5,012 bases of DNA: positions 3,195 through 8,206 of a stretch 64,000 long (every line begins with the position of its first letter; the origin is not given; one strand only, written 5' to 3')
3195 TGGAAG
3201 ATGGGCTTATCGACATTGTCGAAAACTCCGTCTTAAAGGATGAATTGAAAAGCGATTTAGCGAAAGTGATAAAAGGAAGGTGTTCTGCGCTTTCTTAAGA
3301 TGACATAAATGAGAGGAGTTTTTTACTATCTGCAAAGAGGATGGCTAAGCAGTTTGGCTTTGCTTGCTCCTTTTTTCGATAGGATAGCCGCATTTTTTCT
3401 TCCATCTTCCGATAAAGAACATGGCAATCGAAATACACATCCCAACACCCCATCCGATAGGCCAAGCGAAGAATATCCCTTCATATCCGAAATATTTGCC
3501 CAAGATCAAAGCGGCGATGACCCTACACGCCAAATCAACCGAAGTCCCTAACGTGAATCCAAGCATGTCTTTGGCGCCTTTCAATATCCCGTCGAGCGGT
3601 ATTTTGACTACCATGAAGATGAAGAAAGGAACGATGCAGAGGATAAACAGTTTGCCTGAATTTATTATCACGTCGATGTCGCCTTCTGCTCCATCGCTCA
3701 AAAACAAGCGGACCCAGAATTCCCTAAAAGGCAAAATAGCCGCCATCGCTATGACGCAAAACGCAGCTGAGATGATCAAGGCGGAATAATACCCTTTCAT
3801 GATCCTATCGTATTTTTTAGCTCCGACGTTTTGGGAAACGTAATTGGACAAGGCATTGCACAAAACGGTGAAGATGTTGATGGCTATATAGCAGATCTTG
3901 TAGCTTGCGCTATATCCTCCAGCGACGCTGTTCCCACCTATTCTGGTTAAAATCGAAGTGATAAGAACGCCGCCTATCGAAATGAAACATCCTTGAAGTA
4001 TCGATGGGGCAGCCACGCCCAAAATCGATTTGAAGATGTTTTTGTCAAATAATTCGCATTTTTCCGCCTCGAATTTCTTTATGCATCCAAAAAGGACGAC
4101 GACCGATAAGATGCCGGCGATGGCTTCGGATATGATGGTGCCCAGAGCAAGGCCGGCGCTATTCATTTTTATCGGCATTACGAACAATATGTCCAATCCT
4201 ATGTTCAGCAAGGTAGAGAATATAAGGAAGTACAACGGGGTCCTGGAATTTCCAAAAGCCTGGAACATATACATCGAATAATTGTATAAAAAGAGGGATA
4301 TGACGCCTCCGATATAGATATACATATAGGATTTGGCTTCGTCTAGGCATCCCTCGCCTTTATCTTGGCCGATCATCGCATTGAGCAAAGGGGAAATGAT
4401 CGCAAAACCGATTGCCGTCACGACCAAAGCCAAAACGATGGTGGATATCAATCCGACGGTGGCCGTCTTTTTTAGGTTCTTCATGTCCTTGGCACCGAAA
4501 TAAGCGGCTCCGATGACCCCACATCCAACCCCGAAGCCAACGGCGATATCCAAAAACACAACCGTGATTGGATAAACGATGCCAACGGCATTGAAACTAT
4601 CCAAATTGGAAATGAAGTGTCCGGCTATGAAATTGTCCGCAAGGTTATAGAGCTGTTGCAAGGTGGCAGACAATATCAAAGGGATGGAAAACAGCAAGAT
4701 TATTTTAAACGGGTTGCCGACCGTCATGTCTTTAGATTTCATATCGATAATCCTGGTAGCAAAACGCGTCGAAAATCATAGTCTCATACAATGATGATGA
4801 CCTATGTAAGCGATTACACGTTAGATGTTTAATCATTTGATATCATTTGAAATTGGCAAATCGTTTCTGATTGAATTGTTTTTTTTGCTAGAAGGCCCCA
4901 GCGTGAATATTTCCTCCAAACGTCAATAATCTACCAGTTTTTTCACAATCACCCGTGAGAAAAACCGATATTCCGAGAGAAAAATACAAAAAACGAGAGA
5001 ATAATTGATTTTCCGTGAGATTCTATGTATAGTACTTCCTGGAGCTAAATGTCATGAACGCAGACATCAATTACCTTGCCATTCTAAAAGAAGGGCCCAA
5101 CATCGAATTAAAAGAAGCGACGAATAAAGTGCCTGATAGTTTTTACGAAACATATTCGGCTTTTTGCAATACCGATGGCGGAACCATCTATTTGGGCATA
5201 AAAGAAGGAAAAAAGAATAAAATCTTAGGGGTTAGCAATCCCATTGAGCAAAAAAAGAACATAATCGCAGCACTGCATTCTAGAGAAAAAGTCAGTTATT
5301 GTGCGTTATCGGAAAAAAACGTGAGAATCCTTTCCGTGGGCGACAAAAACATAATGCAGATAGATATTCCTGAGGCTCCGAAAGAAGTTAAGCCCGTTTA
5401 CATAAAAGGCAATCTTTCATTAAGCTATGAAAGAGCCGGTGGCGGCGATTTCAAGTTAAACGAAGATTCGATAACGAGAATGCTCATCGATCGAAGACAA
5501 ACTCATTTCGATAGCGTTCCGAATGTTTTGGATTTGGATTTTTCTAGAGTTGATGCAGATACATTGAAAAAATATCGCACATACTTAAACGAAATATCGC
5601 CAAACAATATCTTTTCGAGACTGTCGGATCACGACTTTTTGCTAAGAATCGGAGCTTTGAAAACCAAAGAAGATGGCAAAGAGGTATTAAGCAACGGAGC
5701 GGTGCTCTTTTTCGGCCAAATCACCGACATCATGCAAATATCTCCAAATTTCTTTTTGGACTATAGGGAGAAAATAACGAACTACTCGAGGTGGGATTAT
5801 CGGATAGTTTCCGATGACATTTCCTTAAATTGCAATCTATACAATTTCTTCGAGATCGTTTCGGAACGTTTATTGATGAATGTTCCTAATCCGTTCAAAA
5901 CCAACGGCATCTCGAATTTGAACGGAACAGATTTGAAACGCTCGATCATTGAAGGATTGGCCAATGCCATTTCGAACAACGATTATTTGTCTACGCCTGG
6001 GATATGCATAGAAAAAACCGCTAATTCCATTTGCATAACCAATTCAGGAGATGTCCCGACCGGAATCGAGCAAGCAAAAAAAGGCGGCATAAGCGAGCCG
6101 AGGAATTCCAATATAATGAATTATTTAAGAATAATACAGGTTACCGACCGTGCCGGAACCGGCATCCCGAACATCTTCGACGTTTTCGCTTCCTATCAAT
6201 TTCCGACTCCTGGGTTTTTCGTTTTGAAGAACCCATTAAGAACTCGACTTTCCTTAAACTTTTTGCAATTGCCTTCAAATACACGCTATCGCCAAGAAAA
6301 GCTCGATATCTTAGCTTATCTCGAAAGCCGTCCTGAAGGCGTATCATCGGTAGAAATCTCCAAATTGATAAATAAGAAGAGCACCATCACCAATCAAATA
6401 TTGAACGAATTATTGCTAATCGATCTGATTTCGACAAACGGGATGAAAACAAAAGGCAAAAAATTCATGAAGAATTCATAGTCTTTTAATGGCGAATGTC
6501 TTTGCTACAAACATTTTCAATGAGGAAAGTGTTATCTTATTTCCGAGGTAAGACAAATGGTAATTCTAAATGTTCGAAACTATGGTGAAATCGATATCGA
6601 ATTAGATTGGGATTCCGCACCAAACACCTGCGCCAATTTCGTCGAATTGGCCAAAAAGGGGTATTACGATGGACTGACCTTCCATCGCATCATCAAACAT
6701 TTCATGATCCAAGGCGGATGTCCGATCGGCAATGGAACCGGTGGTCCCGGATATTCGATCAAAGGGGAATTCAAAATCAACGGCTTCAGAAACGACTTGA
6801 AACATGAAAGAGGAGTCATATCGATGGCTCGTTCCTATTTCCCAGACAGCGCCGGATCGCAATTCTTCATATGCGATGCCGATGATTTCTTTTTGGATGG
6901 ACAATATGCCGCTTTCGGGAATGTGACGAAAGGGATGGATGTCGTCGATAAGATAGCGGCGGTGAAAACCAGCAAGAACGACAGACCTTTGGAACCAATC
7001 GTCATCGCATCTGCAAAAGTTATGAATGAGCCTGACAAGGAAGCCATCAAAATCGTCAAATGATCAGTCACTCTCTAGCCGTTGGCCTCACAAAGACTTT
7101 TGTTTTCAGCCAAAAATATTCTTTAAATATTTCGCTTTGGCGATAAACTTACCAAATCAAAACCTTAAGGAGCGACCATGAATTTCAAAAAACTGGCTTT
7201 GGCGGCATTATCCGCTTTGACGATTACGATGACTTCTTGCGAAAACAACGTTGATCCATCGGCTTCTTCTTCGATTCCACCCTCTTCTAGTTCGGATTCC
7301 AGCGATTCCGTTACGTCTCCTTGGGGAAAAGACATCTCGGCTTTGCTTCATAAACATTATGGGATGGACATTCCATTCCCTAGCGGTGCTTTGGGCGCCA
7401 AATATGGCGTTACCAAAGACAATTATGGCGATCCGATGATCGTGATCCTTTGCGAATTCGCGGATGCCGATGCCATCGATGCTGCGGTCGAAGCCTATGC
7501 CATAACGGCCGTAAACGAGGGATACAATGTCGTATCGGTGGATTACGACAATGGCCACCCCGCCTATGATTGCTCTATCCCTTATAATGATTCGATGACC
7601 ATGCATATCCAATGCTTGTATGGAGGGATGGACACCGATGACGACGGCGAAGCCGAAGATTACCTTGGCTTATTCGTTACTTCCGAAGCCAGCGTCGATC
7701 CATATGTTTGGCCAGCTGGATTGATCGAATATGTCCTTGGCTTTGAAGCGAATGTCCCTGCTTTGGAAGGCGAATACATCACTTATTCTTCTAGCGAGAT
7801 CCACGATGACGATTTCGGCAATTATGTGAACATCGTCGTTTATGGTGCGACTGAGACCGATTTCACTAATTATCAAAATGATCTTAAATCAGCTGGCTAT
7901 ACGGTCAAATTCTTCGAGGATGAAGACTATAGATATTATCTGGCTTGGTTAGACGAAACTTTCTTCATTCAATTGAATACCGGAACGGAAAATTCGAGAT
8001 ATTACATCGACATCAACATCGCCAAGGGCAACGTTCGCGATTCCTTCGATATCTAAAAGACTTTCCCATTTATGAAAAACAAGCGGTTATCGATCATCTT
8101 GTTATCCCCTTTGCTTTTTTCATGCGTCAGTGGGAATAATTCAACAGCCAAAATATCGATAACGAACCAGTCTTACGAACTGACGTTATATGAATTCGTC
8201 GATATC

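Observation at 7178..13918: Surface lipoprotein cassette: M6-like metalloprotease flanked by two paralogous two-module lipoproteins, followed by a 1064-aa Ig-like protein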

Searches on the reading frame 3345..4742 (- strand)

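Call 71: search_protein_families(library=pfam, proteins=[window:3345-4742:-], max_evalue=0.0001)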
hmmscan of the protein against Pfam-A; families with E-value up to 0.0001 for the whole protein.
window:3345-4742:- (465 aa): 1 family
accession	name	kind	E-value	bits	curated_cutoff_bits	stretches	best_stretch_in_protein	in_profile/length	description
PF01554.23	MatE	-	2.4e-40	138.3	24.9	2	21-185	1-160/161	MatE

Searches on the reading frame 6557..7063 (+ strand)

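Call 71: search_protein_families(library=pfam, proteins=[window:6557-7063:+], max_evalue=0.0001)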
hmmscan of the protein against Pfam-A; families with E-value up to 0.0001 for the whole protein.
window:6557-7063:+ (168 aa): 1 family
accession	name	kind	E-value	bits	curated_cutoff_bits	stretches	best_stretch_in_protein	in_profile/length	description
PF00160.26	Pro_isomerase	-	3.2e-51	174.2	21.7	1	2-155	2-159/159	Cyclophilin type peptidyl-prolyl cis-trans isomerase/CLD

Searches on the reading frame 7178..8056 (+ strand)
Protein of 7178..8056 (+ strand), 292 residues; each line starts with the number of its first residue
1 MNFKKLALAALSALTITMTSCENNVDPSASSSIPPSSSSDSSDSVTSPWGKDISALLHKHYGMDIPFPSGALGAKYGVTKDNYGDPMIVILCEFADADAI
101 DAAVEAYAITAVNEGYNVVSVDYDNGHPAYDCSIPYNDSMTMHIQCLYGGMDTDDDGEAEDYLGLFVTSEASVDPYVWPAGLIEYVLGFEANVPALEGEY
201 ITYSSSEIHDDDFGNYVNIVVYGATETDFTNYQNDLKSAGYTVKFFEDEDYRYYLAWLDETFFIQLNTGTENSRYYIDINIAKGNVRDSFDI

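Call 3: search_protein_families(library=pfam, proteins=[window:7178-8056:+], max_evalue=0.1)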
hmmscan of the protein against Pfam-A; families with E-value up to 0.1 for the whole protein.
window:7178-8056:+ (292 aa): 0 families

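Call 4: search_protein_families(library=ncbifam, proteins=[window:7178-8056:+], max_evalue=0.1)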
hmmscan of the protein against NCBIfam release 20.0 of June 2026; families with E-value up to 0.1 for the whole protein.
window:7178-8056:+ (292 aa): 0 families

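Call 10: find_homologous_proteins(query=window:7178-8056:+)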
Query window:7178-8056:+ (292 aa): 8 proteins with E <= 0.001 among 2193 candidates.
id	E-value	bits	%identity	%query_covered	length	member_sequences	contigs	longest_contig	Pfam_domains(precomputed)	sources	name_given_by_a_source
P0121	3.0e-156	537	100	81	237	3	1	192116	-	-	-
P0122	3.4e-119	416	65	100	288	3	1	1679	-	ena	-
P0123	1.2e-118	414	66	100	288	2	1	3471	-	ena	-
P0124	1.6e-118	413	64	100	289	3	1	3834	-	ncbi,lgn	-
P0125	4.7e-117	409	65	100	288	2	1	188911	-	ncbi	-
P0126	1.4e-115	404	63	100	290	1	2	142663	-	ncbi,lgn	-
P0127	1.3e-112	394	60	100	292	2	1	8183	-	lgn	-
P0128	2.0e-91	324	56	86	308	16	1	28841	-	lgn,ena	-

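Call 44: predict_structure(alignment_id=A5)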
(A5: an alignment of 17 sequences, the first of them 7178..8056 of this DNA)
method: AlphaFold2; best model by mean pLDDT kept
length: 292 residues; sequences in the alignment: 17
mean_pLDDT: 76.3   pTM: 0.62
mean pLDDT of the five models: 76.3, 75.4, 70.3, 62.1, 61.0
residues with pLDDT >= 90: 92; 70-90: 124; 50-70: 32; < 50: 44
segments of 3 or more residues with pLDDT < 50: 1-15, 22-46, 208-210
pLDDT, mean of each block of 10 residues (from residue 1): 34 50 35 29 46 85 85 85 75 90 93 92 86 81 89 77 89 75 82 89 66 73 91 95 87 87 90 88 76 52
secondary structure, 60 per line:
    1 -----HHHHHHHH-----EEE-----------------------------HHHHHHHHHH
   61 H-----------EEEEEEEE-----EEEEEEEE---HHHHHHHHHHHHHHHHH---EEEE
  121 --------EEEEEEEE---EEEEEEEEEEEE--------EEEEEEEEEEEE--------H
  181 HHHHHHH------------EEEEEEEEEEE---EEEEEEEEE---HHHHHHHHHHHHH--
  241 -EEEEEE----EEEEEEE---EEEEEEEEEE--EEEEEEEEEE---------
elements in order: H6-13 E19-21 H51-61 E73-80 E86-93 H97-113 E117-120 E129-136 E140-151 E160-171 H180-187 E200-210 E214-222 H226-238 E242-247 E252-258 E262-271 E274-283
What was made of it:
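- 7178..8056 (+): g1: a 292-aa lipoprotein with a Ser-rich linker and two ~110-aa alpha+beta modules (aa 46-172 and 173-292). It is the 'g1-type' partner of G4. AF2 pLDDT 76, with duplicated a-b-b-a-b-b-b-b topology (call 44).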

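Call 48: fold_search(model_id=the predicted structure, library=pdb)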
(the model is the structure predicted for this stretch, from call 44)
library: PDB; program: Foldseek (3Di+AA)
matches with E <= 10: 1236; with E <= 0.001: 0
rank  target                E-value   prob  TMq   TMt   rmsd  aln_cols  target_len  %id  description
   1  8qk4_A                5.2e-03  0.13  0.10  0.10  19.0       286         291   11  Dehydratase domain (PksJ DH1) from the bacillaene trans-AT PKS (released 2024-09-25)
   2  6v04                  9.9e-03  0.21  0.14  0.15  16.4       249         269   10  DynU16 crystal structure, a putative protein in the dynemicin biosynthetic locus (released 2020-11-18)
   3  8js5_C                1.3e-02  0.18  0.12  0.14  18.2       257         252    9  Dimeric PAS domains of oxygen sensor FixL with ferric unliganded heme (released 2024-06-26)
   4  3u0a_B                1.4e-02  0.16  0.12  0.13  18.6       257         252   10  Crystal structure of an Acyl-CoA thioesterase II TesB2 from Mycobacterium marinum (released 2011-10-05)
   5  8bk2_B                1.9e-02  0.21  0.12  0.18  17.4       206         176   10  X-ray structure of meningococcal factor H binding protein variant 2 in complex with a specific and bactericidal human  (released 2023-11-22)
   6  2p4b_B                1.9e-02  0.16  0.13  0.15  16.1       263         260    9  Crystal structure of E.coli RseB (released 2007-05-22)
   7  8xs9_B                1.9e-02  0.16  0.11  0.10  15.4       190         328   12  Crystal structure of the DNA-bound AHR-ARNT heterodimer in complex with beta-Naphthoflavone (released 2025-01-15)
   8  1mhm_A                2.1e-02  0.28  0.17  0.18  20.3       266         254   10  Crystal structure of S-adenosylmethionine decarboxylase from potato (released 2002-12-11)
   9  8js6_C                2.3e-02  0.15  0.12  0.14  17.0       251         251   10  Dimeric PAS domains of oxygen sensor FixL in complex with cyanide-bound ferric heme (released 2024-06-26)
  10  3epb_A                2.7e-02  0.35  0.18  0.20  19.4       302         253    7  Human AdoMetDC E256Q mutant complexed with putrescine (released 2008-12-23)
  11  8xs8_B                2.7e-02  0.14  0.11  0.10  15.7       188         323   11  Crystal structure of the DNA-bound AHR-ARNT heterodimer in complex with Benzo[a]pyrene (released 2025-01-15)
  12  4hh2_A                3.0e-02  0.08  0.12  0.10  29.0       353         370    9  Structure of PpsR without the HTH motif from Rb. sphaeroides (released 2013-06-05)
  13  8js6_E                3.4e-02  0.13  0.12  0.13  18.5       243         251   11  Dimeric PAS domains of oxygen sensor FixL in complex with cyanide-bound ferric heme (released 2024-06-26)
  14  6in9_A                3.4e-02  0.08  0.11  0.12  19.3       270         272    9  Crystal structure of MucB in complex with MucA(peri) (released 2019-07-24)
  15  6ntr_C                3.4e-02  0.07  0.11  0.13  19.5       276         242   10  Crystal Structure of Beta-barrel-like Protein of Domain of Unknown Function DUF1849 from Brucella abortus (released 2019-02-13)
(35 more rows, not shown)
